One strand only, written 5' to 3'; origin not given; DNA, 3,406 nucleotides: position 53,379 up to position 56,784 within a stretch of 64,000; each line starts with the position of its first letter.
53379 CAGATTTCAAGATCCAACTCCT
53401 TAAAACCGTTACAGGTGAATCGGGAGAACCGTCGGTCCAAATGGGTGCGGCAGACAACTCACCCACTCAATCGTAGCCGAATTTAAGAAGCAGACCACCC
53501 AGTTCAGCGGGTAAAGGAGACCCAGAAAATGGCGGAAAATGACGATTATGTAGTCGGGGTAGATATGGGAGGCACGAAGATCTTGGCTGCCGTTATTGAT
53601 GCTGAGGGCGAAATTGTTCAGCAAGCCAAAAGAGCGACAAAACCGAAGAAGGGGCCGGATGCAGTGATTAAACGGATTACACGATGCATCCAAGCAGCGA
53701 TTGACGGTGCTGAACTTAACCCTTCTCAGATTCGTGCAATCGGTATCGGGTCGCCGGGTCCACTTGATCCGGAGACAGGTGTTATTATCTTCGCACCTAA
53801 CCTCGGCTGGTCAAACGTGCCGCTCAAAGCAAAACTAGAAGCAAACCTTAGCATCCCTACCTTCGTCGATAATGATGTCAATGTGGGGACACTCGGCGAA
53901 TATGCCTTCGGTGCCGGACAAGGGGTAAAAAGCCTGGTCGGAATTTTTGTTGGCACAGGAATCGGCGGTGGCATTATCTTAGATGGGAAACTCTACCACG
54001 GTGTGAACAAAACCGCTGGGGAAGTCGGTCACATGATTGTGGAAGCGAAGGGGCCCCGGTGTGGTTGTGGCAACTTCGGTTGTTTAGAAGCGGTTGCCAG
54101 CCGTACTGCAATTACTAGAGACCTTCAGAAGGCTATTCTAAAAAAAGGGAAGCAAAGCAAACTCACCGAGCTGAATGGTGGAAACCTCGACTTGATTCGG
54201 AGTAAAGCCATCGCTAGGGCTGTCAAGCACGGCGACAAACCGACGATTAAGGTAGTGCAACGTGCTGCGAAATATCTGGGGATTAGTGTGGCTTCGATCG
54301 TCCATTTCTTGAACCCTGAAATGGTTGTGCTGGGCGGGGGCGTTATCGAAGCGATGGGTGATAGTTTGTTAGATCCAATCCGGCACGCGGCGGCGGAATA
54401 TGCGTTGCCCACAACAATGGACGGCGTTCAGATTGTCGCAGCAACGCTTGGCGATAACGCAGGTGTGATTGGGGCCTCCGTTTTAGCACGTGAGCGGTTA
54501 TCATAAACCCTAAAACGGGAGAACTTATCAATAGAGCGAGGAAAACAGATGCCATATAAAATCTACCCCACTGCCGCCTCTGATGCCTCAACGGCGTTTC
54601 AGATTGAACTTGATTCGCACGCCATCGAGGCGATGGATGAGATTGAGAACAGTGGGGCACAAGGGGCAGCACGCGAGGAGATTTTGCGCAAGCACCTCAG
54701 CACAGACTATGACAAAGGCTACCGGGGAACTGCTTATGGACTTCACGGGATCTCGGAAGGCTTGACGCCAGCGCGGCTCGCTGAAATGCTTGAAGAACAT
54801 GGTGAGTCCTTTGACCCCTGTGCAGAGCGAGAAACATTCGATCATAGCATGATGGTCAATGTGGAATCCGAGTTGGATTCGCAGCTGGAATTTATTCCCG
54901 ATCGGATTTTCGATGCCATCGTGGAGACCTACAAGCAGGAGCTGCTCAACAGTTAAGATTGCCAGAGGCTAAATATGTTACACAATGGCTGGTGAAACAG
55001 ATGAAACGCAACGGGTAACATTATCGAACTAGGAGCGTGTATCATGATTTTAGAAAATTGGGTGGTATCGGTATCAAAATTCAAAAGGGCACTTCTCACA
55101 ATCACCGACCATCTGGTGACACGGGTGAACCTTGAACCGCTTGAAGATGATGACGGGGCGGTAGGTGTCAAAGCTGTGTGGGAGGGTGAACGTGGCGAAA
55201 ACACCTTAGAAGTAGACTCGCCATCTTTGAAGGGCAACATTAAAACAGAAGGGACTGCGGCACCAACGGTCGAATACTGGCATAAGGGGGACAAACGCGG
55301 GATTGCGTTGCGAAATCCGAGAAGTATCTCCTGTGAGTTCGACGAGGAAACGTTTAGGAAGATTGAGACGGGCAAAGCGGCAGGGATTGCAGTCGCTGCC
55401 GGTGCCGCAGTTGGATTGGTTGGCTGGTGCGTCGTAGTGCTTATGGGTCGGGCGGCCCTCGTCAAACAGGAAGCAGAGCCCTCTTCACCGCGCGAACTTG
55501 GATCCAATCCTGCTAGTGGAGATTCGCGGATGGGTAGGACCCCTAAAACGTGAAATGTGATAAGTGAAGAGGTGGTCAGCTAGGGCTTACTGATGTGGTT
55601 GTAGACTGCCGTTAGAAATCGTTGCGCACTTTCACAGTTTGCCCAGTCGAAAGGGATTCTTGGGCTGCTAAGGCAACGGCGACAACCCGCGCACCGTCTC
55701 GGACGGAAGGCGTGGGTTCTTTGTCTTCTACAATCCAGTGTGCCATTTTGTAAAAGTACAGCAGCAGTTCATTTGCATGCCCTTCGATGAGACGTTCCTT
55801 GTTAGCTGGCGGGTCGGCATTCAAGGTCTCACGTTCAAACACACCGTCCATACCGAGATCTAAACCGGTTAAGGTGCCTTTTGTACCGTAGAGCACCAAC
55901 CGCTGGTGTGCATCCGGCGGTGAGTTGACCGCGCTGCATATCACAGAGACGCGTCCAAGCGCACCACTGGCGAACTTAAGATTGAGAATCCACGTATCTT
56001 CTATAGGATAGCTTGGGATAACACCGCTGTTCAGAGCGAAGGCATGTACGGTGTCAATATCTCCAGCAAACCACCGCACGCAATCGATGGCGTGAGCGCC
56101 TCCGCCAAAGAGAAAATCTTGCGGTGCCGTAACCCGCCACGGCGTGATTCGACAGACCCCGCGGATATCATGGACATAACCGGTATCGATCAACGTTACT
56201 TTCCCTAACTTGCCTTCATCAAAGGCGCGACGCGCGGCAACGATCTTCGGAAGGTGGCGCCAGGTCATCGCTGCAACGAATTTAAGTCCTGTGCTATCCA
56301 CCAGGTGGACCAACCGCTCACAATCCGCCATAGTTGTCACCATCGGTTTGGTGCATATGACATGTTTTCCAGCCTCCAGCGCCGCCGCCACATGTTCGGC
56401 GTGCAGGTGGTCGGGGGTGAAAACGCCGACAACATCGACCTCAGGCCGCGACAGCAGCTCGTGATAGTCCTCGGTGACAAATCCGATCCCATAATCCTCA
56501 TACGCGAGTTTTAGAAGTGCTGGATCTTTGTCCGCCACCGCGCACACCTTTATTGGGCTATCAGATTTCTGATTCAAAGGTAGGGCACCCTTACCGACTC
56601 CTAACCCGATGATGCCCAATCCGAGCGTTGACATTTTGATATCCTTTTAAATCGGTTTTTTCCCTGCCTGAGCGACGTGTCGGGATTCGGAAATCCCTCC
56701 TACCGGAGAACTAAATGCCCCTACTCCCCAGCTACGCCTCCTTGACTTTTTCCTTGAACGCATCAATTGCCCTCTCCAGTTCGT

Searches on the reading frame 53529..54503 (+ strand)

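Call 41: search_protein_families(library=pfam, proteins=[window:53529-54503:+], max_evalue=0.01)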
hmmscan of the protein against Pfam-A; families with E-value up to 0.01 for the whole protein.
window:53529-54503:+ (325 aa): 4 families
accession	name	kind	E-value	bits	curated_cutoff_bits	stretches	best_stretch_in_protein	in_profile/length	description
PF00480.26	ROK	-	1.9e-81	274.3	22.9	1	9-322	2-293/294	ROK family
PF01869.26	BcrAD_BadFG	-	1e-08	35.5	31.5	1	9-76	1-70/271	BadF/BadG/BcrA/BcrD ATPase family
PF00370.27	FGGY_N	-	4.7e-07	30.1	28.8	1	7-75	1-77/245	FGGY family of carbohydrate kinases, N-terminal domain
PF05378.19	Hydant_A_N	-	0.00082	19.6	25.2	1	9-74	2-63/176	Hydantoinase/oxoprolinase N-terminal region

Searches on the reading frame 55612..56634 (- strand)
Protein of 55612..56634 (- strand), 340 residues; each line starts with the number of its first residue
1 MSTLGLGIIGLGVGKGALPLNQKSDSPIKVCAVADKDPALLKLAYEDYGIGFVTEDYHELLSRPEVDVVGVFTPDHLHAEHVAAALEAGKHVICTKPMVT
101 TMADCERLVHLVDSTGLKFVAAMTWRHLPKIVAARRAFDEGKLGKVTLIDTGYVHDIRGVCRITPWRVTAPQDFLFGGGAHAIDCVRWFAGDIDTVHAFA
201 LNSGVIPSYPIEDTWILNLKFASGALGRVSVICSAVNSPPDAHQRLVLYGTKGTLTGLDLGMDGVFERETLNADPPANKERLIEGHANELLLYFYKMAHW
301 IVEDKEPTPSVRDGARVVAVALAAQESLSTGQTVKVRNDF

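Call 41: search_protein_families(library=pfam, proteins=[window:55612-56634:-], max_evalue=0.01)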
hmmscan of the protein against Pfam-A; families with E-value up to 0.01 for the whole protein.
window:55612-56634:- (340 aa): 4 families
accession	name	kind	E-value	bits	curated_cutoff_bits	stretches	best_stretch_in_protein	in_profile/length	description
PF01408.29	GFO_IDH_MocA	-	2.2e-22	80.4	24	1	6-119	3-116/120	Oxidoreductase family, NAD-binding Rossmann fold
PF02894.22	GFO_IDH_MocA_C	-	2e-17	64.2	22.9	1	138-336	4-218/218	Oxidoreductase family, C-terminal alpha/beta domain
PF22725.1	GFO_IDH_MocA_C3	-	4.3e-17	62.7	27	1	132-255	2-123/124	GFO/IDH/MocA C-terminal domain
PF03447.22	NAD_binding_3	-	1.5e-08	35.8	24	1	5-118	1-112/116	Homoserine dehydrogenase, NAD binding domain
